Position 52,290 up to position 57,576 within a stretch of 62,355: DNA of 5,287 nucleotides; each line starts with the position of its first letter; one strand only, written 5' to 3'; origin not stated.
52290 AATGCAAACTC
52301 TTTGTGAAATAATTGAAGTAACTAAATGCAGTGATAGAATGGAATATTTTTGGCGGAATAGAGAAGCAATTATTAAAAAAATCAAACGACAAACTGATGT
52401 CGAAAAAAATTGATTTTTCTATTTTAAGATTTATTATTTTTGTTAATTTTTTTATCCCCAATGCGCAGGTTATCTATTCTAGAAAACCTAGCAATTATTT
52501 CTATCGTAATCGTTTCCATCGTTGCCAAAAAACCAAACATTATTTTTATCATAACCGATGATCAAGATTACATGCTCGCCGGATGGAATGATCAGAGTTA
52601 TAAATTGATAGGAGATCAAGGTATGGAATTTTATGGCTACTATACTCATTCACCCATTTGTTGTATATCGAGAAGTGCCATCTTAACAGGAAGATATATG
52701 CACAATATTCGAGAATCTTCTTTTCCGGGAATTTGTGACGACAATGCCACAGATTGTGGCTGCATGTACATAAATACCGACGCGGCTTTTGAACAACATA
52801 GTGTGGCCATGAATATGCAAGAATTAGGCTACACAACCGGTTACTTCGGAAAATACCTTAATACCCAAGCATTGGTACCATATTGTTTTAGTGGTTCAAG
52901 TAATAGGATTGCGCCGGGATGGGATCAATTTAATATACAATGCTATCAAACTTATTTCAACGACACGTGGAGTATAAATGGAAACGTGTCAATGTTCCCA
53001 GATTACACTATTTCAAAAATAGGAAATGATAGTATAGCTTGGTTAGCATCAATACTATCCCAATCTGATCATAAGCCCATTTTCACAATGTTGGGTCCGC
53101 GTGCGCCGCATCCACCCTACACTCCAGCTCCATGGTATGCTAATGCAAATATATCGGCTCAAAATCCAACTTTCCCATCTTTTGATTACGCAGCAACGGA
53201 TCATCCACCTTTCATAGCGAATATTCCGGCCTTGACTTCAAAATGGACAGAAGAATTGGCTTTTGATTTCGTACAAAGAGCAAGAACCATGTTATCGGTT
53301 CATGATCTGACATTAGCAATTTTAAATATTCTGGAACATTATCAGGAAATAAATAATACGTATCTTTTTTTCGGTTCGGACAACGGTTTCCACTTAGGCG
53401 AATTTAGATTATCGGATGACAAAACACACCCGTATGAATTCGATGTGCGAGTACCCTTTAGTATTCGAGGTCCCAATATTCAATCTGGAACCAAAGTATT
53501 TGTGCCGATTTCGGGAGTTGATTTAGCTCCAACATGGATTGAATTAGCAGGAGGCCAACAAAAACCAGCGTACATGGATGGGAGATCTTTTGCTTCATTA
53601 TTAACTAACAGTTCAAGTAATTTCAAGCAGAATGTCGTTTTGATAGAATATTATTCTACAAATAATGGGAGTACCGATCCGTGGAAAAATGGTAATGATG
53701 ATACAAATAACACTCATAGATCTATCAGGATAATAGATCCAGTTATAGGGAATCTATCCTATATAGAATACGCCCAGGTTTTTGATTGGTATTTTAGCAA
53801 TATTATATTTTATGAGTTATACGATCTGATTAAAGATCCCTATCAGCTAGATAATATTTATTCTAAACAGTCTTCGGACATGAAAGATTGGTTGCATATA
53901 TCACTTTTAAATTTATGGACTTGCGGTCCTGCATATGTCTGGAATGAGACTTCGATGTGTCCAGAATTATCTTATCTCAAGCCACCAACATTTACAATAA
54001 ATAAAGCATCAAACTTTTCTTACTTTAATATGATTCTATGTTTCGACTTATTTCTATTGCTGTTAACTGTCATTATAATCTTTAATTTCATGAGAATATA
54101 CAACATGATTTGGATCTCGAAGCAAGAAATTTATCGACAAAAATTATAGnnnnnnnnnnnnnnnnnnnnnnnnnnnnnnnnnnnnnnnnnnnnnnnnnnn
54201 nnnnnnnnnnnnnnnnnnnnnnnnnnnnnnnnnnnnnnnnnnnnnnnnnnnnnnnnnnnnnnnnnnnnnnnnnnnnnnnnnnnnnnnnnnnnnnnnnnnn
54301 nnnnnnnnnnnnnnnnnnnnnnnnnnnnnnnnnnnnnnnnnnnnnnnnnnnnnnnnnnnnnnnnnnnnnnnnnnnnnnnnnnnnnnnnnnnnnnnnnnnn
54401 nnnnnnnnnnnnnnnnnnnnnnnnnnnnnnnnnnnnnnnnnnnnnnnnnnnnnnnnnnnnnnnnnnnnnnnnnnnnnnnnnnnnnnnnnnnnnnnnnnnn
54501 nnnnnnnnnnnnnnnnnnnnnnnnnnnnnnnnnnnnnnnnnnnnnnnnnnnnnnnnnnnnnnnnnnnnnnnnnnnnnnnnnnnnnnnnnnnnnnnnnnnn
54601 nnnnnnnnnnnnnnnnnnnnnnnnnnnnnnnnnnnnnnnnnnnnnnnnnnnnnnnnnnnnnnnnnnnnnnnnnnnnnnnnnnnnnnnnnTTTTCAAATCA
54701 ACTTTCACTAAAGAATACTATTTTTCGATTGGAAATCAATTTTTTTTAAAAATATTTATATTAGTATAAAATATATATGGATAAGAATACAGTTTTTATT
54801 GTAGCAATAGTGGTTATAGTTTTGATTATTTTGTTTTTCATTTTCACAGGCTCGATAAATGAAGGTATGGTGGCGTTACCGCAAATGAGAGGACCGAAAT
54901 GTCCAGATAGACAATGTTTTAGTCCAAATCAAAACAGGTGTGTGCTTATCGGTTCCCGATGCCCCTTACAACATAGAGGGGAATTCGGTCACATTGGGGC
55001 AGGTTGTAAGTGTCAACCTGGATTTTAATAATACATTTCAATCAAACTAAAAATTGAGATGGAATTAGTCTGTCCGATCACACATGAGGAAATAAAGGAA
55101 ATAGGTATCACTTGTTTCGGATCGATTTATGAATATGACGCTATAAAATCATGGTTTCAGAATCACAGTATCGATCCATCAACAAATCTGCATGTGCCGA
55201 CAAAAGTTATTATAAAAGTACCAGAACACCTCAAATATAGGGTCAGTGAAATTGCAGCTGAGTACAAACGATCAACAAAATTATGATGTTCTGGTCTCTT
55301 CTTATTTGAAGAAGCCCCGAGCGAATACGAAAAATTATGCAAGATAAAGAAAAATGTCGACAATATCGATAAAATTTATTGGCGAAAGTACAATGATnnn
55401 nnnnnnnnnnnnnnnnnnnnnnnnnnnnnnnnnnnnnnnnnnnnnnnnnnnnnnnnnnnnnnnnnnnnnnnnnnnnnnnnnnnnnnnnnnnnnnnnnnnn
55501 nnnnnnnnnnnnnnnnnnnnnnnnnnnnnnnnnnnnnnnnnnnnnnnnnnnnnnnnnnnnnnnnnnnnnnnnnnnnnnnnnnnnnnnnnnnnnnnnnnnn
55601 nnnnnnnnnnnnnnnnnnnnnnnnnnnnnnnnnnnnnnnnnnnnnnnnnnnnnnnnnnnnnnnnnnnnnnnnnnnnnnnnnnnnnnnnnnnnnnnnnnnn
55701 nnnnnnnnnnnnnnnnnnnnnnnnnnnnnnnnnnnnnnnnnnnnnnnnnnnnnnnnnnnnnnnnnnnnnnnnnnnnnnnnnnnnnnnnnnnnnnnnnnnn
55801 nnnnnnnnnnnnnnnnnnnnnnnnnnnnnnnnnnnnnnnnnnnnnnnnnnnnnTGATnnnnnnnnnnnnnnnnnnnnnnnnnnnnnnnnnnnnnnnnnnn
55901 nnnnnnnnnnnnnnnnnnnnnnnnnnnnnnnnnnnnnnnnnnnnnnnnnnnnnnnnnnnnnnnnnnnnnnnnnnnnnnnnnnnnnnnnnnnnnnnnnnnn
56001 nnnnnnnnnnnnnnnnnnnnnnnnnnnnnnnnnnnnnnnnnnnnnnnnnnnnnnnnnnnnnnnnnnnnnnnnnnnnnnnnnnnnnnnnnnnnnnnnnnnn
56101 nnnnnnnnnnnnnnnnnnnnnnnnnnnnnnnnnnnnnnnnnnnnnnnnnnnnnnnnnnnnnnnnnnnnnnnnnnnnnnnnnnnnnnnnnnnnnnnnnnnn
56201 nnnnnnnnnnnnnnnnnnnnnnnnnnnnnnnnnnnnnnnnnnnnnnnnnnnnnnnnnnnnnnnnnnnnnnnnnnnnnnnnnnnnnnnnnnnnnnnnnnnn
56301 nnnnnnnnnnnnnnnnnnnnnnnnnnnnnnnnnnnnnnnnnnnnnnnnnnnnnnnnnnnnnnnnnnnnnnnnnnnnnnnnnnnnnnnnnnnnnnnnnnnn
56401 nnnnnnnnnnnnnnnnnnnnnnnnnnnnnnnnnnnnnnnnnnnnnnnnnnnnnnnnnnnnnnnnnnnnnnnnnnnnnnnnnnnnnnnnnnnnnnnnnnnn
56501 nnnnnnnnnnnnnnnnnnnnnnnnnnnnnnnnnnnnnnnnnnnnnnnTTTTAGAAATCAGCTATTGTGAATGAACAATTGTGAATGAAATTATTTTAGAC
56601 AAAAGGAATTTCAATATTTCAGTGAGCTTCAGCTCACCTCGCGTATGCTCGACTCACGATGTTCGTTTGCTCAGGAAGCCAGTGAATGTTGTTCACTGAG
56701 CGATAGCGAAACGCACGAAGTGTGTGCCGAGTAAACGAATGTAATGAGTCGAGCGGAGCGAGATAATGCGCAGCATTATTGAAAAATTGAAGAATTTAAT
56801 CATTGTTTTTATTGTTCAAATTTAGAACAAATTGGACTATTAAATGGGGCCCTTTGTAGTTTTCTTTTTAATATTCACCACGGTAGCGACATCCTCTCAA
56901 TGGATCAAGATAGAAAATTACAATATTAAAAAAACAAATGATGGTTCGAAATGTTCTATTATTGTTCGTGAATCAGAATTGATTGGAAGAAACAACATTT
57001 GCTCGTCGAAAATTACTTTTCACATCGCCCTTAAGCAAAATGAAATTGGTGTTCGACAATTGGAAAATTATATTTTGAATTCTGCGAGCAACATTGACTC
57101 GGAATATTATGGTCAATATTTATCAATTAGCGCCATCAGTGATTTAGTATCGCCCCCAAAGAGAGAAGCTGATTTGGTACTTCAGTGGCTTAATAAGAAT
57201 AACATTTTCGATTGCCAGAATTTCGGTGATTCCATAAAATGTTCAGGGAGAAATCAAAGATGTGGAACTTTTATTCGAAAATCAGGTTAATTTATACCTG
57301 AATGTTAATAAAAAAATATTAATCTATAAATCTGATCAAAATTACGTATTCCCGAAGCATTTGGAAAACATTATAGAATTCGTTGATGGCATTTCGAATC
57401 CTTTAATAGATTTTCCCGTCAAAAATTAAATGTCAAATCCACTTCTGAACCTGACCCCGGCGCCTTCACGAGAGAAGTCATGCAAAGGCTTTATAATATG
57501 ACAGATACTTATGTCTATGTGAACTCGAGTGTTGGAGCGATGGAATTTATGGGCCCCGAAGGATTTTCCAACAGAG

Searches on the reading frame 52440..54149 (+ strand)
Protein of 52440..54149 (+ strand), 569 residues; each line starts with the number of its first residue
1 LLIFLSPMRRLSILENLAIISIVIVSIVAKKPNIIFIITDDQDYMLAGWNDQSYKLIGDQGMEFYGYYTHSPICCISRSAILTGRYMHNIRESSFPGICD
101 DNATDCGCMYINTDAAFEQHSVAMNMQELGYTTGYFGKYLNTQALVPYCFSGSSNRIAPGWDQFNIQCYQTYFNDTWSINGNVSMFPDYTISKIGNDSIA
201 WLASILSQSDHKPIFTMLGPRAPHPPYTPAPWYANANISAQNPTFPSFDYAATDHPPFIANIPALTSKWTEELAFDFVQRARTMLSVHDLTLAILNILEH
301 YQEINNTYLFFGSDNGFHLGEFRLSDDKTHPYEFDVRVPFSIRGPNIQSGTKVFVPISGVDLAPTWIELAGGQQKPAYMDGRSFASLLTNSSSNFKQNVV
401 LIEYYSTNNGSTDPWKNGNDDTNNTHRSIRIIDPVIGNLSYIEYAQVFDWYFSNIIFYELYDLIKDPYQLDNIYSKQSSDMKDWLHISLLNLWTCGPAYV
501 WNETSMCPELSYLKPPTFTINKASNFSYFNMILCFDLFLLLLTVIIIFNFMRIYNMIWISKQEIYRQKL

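Call 16: search_protein_families(library=pfam, proteins=[window:52440-54149:+], max_evalue=0.001)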
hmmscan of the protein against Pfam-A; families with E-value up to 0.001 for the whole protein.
window:52440-54149:+ (569 aa): 2 families
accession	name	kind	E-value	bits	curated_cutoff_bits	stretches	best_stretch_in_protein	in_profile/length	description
PF00884.28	Sulfatase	-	3.2e-30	105.9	25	1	32-371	1-300/301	Sulfatase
PF16347.10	SGSH_C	-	3.2e-14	53.8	29.3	1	320-408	1-88/154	N-sulphoglucosamine sulphohydrolase, C-terminal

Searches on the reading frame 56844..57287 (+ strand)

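Call 35: search_protein_families(library=pfam, proteins=[window:56844-57287:+], max_evalue=0.1)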
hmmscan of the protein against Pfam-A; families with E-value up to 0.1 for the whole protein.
seq(148 aa): 1 family
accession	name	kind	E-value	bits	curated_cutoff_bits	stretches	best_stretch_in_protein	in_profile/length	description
PF09286.16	Pro-kuma_activ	-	3.9e-10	40.6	23.5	1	55-136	13-93/143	Pro-kumamolisin, activation domain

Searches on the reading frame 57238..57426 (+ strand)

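Call 35: search_protein_families(library=pfam, proteins=[window:57238-57426:+], max_evalue=0.1)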
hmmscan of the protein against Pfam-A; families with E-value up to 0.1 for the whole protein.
seq(63 aa): 1 family
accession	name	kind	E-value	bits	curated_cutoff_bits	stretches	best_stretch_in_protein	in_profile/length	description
PF09286.16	Pro-kuma_activ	-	3e-05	24.8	23.5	1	1-54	89-142/143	Pro-kumamolisin, activation domain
